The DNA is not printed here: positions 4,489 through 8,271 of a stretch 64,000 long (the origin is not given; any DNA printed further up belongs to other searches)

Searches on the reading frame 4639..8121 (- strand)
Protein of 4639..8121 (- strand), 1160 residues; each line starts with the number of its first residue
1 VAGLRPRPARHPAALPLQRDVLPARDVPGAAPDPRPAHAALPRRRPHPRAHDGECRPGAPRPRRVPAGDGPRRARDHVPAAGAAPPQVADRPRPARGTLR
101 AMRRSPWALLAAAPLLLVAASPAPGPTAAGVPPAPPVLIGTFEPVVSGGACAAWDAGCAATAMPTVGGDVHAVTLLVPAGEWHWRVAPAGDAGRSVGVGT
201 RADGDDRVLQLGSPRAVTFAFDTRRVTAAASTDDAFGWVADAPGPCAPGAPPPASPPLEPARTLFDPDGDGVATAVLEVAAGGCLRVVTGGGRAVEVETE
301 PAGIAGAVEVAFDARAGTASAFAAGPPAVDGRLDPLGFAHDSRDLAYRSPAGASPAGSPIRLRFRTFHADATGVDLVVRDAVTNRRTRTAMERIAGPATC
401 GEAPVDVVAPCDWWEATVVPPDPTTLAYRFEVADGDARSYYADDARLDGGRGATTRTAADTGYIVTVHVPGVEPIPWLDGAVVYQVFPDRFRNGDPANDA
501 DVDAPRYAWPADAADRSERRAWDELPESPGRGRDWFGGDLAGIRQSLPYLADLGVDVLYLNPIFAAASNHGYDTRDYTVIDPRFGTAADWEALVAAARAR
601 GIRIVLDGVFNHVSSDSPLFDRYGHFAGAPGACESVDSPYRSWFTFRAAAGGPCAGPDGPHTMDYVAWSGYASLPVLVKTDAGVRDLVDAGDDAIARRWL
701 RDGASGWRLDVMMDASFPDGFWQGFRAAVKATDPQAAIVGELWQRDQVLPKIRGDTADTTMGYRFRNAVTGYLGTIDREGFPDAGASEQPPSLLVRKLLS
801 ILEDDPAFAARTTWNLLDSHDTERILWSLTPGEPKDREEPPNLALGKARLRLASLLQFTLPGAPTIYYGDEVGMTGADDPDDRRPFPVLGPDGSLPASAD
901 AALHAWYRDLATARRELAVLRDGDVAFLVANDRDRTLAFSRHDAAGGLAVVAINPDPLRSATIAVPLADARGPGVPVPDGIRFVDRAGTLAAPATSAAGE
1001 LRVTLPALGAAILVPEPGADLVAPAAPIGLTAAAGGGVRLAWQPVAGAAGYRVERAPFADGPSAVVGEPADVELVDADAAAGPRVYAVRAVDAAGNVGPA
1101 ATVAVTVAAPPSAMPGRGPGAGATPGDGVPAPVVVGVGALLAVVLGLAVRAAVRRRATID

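Call 3: search_protein_families(library=pfam, proteins=[window:4639-8121:-])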
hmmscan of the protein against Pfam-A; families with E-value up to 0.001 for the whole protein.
window:4639-8121:- (1160 aa): 2 families
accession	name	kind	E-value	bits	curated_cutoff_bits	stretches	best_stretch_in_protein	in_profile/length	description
PF00128.31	Alpha-amylase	-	3.5e-53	181.9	22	1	485-877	1-359/446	Alpha amylase, catalytic domain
PF22058.2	X25_BaPul_like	-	8.8e-06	26.2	27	1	149-223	13-82/87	Pullulanase X25 domain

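Call 15: search_protein_families(library=ncbifam, proteins=[window:4639-7818:-], max_evalue=0.00001)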
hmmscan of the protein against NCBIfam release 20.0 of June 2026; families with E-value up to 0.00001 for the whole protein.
window:4639-7818:- (1059 aa): 25 families
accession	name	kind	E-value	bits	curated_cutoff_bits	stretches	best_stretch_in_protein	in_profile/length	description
NF011083.0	PRK14510.1-2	equivalog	4.1e-97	326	1322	1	238-913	7-662/1186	bifunctional glycogen debranching protein GlgX/4-alpha-glucanotransferase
NF008051.0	PRK10785.1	equivalog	4.4e-93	312.5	568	1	373-865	115-567/607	maltodextrin glucosidase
NF041090.1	Cyc-maltodext_AglB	equivalog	3e-74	250.5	540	1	376-854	4-404/470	cyclomaltodextrinase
TIGR02456.1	treS_nterm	equivalog_domain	9.6e-28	97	678.35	1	437-524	25-113/539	maltose alpha-D-glucosyltransferase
TIGR02403.1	trehalose_treC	equivalog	1.1e-27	96.9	799.05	1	437-549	24-127/544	alpha,alpha-phosphotrehalase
NF041321.1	Alpha-amyl_MalA_Halo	equivalog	2.8e-25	88.8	875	1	439-637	281-451/666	alpha-amylase MalA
NF051899.1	BetGalacBglAAgro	equivalog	5.4e-25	87.8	900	1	437-520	25-109/537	beta-galactosidase BglA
NF008183.0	PRK10933.1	subfamily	1.8e-24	86.4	535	1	437-548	30-132/551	alpha,alpha-phosphotrehalase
TIGR02401.1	trehalose_TreY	equivalog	1.5e-22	79.7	498.65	1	442-514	18-92/838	malto-oligosyltrehalose synthase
NF011085.0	PRK14511.1-2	equivalog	7.6e-19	67.3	1312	1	445-514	24-95/873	malto-oligosyltrehalose synthase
NF011077.0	PRK14507.1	equivalog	1.4e-15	55.8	2148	1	439-513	757-833/1693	malto-oligosyltrehalose synthase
NF007053.0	PRK09505.1-3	equivalog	1.2e-14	53.5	1269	1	305-513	118-319/687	alpha-amylase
NF011086.0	PRK14511.1-3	equivalog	1.5e-14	53.2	1411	1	446-513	25-94/924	malto-oligosyltrehalose synthase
NF007052.0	PRK09505.1-2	equivalog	1.7e-14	52.9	749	1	328-513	134-317/677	alpha-amylase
NF007060.0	PRK09505.2-5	equivalog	1.7e-14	52.8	790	1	341-512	155-322/690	alpha-amylase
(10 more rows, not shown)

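Call 39: search_solved_structures(query=window:4639-7818:-, max_evalue=1e-30)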
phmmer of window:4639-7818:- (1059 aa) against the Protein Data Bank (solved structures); distinct sequences matched with E-value up to 1e-30: 42.
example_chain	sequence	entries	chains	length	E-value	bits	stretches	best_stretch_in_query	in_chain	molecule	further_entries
5z0u_A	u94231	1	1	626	2.3e-67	231.4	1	229-871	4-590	Neopullulanase 1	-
5z0t_A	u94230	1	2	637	5.6e-66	226.8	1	229-871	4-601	Neopullulanase 1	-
1ji1_A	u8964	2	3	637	2.1e-65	224.9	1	229-871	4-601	ALPHA-AMYLASE I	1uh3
2d0f_A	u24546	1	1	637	5.5e-65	223.5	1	229-872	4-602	alpha-amylase I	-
1izj_A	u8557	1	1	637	1.2e-64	222.4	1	229-871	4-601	amylase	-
1uh2_A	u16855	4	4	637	1.4e-64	222.2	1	229-872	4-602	alpha-amylase I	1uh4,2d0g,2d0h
1izk_A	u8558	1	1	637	3.3e-64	220.9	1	229-872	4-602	amylase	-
1jf6_A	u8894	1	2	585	3.7e-63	217.5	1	363-865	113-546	ALPHA AMYLASE II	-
1bvz_A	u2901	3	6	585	5.4e-63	216.9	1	363-865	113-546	PROTEIN (ALPHA-AMYLASE II) | ALPHA-AMYLASE II | Neopullulanase 2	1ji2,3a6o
1jf5_A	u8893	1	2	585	5.8e-63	216.8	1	363-865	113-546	ALPHA AMYLASE II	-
1wzm_A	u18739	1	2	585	1.2e-62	215.7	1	363-865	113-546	Alpha-amylase II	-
1jib_A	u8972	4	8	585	2.1e-62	214.9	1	363-865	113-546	NEOPULLULANASE | ALPHA-AMYLASE II | Neopullulanase 2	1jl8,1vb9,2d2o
1wzk_A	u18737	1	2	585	2.2e-62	214.9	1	363-865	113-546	Alpha-amylase II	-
1g1y_A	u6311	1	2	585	4.3e-62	213.9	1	363-865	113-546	ALPHA-AMYLASE II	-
1wzl_A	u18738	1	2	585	4.8e-62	213.8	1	363-865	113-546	Alpha-amylase II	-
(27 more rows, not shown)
